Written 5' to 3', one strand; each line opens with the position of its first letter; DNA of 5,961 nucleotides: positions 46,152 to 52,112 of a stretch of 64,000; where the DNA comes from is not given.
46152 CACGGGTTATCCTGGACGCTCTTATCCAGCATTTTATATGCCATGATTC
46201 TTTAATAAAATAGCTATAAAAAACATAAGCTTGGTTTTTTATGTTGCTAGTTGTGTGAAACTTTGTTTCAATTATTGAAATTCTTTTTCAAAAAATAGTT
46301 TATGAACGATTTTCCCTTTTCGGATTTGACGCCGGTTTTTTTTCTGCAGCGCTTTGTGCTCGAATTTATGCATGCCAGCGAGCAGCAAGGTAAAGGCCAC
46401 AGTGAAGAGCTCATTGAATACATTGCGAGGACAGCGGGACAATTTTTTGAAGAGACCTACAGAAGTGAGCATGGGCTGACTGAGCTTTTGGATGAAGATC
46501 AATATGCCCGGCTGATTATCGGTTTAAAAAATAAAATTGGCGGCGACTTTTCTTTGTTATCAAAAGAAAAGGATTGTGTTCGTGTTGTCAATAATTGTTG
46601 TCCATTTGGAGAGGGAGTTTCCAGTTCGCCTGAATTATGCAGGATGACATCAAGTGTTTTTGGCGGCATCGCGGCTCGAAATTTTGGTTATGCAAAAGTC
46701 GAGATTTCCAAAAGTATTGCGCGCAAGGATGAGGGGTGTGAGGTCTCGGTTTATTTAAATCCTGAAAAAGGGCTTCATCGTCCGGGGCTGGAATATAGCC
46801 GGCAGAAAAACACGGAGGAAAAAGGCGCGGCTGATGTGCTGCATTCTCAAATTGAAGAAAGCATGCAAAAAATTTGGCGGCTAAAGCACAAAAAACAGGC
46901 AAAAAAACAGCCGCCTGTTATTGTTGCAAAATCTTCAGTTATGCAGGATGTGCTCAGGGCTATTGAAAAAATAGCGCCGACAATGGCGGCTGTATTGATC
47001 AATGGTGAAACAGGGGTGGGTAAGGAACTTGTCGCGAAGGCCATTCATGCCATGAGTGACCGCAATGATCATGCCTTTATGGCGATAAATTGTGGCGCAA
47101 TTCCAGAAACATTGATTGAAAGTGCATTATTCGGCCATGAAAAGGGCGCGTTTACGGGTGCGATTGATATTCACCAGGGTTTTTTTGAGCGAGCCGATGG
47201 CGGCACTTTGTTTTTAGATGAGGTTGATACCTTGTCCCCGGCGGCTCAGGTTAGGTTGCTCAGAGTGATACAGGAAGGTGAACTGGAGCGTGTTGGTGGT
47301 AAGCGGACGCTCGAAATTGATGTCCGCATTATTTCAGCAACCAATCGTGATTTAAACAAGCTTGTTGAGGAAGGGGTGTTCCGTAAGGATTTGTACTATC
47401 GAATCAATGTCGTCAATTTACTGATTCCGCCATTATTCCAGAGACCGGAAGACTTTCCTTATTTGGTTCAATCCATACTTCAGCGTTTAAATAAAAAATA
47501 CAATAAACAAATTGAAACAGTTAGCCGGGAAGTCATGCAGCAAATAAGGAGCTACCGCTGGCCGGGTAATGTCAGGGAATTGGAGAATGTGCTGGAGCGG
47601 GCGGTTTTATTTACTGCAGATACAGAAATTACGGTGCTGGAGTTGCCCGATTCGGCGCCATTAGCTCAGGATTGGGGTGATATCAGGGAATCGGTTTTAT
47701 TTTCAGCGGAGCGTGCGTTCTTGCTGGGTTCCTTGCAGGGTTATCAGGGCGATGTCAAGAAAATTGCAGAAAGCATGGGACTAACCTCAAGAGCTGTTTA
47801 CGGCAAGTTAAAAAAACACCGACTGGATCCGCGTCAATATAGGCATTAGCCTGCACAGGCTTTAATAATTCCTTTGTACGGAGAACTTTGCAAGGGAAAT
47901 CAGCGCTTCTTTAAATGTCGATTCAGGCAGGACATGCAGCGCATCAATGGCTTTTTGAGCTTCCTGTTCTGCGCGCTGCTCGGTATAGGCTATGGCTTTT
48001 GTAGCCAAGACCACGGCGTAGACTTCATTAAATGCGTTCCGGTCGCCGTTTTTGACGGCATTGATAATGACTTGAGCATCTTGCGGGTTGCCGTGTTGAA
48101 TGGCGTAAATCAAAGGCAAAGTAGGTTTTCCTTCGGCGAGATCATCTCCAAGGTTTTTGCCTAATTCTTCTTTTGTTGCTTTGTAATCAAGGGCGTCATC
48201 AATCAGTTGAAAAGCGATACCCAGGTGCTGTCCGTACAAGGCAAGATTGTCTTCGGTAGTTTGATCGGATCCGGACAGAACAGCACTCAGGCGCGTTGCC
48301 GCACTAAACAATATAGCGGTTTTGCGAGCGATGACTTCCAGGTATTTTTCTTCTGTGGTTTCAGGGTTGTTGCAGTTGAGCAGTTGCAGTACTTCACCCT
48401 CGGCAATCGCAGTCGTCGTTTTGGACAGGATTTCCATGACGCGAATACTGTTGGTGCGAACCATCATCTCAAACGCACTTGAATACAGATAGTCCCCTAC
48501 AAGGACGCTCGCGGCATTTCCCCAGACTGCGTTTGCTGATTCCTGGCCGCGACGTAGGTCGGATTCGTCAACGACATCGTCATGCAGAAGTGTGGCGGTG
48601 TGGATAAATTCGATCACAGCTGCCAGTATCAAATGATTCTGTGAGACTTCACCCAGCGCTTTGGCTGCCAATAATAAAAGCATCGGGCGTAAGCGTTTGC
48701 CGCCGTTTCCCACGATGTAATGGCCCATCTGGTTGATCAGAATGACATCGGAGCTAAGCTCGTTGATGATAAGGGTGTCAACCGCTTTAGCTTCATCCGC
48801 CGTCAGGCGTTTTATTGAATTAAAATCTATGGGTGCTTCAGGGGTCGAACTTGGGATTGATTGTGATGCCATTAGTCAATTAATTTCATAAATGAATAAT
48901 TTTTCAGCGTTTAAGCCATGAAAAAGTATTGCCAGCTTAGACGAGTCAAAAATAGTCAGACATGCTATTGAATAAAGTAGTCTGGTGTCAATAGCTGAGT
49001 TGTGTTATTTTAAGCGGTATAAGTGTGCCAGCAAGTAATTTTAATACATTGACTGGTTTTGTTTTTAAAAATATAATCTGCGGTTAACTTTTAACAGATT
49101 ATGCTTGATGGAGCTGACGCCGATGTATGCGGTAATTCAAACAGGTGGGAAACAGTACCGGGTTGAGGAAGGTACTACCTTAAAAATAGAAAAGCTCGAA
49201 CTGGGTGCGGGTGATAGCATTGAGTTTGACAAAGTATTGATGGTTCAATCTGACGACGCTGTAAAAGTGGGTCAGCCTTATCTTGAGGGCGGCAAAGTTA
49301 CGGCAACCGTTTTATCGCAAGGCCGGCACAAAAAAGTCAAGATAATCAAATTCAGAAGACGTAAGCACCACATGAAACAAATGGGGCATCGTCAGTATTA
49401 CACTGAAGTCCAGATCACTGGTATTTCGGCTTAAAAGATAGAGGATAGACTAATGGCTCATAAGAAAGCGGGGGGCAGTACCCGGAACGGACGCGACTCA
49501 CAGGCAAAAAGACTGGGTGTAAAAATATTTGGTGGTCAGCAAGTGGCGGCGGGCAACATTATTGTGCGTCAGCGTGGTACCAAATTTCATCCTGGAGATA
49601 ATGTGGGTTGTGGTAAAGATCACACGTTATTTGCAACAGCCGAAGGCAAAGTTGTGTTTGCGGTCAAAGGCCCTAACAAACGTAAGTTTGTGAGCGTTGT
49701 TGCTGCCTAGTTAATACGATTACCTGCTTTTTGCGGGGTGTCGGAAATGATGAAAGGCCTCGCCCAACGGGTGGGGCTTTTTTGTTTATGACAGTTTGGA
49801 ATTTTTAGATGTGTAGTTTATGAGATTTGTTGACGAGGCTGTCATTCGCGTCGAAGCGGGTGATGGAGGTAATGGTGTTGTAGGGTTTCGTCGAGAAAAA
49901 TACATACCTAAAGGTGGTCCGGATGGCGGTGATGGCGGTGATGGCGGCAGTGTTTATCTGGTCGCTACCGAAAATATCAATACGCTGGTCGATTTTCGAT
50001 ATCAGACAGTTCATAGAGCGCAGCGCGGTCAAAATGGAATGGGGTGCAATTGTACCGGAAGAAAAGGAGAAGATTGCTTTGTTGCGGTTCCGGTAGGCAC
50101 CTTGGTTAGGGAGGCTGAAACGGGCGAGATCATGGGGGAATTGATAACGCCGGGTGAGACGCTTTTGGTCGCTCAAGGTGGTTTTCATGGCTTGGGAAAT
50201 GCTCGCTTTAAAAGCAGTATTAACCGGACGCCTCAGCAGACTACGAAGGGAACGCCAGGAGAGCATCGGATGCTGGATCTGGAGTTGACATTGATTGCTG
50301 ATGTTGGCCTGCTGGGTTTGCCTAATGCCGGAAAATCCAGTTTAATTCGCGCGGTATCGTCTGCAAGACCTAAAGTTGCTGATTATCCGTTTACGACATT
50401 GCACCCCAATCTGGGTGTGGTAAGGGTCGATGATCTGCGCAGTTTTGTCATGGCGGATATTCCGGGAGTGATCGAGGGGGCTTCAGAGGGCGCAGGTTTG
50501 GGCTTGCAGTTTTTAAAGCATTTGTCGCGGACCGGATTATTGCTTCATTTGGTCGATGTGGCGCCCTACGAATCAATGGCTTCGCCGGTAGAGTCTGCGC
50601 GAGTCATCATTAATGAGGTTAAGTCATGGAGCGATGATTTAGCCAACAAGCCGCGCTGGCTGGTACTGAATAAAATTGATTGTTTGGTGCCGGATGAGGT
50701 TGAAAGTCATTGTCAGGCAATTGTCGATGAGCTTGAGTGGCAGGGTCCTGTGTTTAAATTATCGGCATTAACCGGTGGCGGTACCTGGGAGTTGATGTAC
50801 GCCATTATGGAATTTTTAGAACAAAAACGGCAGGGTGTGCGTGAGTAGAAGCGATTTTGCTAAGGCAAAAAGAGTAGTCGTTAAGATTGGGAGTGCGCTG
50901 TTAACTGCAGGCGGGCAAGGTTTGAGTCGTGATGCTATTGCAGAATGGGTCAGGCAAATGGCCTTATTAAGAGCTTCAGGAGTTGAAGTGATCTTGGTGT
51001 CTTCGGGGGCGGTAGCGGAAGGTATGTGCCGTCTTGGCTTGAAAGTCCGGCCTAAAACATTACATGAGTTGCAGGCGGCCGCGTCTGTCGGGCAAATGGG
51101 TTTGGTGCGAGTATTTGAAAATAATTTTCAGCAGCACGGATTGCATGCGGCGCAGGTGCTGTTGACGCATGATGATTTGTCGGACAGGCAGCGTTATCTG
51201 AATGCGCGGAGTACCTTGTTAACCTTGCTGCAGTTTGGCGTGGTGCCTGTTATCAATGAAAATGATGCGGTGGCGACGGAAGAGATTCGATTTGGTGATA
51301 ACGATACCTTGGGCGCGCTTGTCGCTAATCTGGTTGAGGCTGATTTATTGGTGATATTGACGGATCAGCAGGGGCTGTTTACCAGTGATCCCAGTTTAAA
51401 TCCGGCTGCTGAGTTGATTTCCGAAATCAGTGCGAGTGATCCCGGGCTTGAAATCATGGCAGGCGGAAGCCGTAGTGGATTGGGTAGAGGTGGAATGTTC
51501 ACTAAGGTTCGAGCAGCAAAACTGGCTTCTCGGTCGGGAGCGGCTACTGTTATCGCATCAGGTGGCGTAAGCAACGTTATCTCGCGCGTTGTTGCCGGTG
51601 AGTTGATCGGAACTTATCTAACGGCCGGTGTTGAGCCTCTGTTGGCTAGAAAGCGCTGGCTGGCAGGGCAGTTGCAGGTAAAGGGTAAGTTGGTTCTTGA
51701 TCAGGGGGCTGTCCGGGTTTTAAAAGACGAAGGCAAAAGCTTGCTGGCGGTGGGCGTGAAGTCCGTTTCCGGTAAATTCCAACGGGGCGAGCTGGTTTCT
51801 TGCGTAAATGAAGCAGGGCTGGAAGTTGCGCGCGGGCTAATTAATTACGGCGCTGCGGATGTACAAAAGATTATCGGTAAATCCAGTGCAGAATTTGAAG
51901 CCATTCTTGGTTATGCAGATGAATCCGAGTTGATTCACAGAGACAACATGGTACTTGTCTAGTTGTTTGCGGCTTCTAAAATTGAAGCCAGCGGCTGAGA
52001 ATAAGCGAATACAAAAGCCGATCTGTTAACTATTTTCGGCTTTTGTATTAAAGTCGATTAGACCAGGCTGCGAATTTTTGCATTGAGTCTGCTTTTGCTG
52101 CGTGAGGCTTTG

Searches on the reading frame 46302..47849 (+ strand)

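Call 69: search_protein_families(library=pfam, proteins=[window:46302-47849:+], max_evalue=0.00001)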
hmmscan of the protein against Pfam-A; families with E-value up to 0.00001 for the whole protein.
window:46302-47849:+ (515 aa): 6 families
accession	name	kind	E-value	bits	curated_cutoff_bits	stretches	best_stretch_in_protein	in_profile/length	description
PF00158.32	Sigma54_activat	-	5.9e-70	234.8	20.2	1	207-373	1-167/168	Sigma-54 interaction domain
PF14532.12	Sigma54_activ_2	-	2.6e-24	86.5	25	1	208-378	1-138/138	Sigma-54 interaction domain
PF25601.1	AAA_lid_14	-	1.3e-22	79.9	27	1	380-451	2-73/87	AAA+ ATPase lid domain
PF18546.6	MetOD1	-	5e-14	53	23.8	1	18-150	1-141/142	Methanogen output domain 1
PF07724.20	AAA_2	-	2.1e-07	31.5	27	1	229-356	4-132/166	AAA domain (Cdc48 subfamily)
PF07728.20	AAA_5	-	2.5e-07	31.2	22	1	231-349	2-123/139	AAA domain (dynein-related subfamily)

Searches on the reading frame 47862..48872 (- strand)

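Call 69: search_protein_families(library=pfam, proteins=[window:47862-48872:-], max_evalue=0.00001)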
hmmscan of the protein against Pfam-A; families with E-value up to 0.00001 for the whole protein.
window:47862-48872:- (336 aa): 1 family
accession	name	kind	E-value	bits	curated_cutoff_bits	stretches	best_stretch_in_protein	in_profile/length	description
PF00348.22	polyprenyl_synt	-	2.7e-83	279.5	27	1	45-284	3-247/251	Polyprenyl synthetase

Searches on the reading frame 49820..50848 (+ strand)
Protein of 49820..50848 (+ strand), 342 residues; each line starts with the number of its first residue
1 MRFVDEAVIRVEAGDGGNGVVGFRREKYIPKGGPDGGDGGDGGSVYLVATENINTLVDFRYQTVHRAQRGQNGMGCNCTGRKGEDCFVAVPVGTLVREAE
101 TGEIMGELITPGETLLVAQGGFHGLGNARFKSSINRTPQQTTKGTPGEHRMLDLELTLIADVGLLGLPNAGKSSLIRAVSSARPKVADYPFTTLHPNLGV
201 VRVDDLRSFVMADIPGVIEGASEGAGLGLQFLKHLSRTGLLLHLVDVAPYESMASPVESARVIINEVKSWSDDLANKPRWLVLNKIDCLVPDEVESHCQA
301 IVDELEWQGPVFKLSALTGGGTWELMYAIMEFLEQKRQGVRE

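Call 69: search_protein_families(library=pfam, proteins=[window:49820-50848:+], max_evalue=0.00001)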
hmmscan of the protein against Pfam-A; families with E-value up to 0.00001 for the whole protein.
window:49820-50848:+ (342 aa): 3 families
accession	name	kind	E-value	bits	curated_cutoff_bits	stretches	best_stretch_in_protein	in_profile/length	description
PF01018.28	GTP1_OBG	-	4.5e-59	199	27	1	4-157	1-154/155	GTP1/OBG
PF01926.29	MMR_HSR1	-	1.9e-25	89.6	21.9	1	161-285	1-113/113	50S ribosome-binding GTPase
PF02421.24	FeoB_N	-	8.7e-09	35.5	27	1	162-217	3-57/156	Ferrous iron transport protein B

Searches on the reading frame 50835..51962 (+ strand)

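Call 69: search_protein_families(library=pfam, proteins=[window:50835-51962:+], max_evalue=0.00001)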
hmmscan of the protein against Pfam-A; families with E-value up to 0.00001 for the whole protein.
window:50835-51962:+ (375 aa): 2 families
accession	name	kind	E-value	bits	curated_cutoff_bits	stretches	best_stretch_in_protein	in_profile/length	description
PF00696.33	AA_kinase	-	9.8e-50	169.9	24.9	1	12-241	1-233/234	Amino acid kinase family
PF01472.26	PUA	-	2.6e-18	66.1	24.8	1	284-358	1-74/74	PUA domain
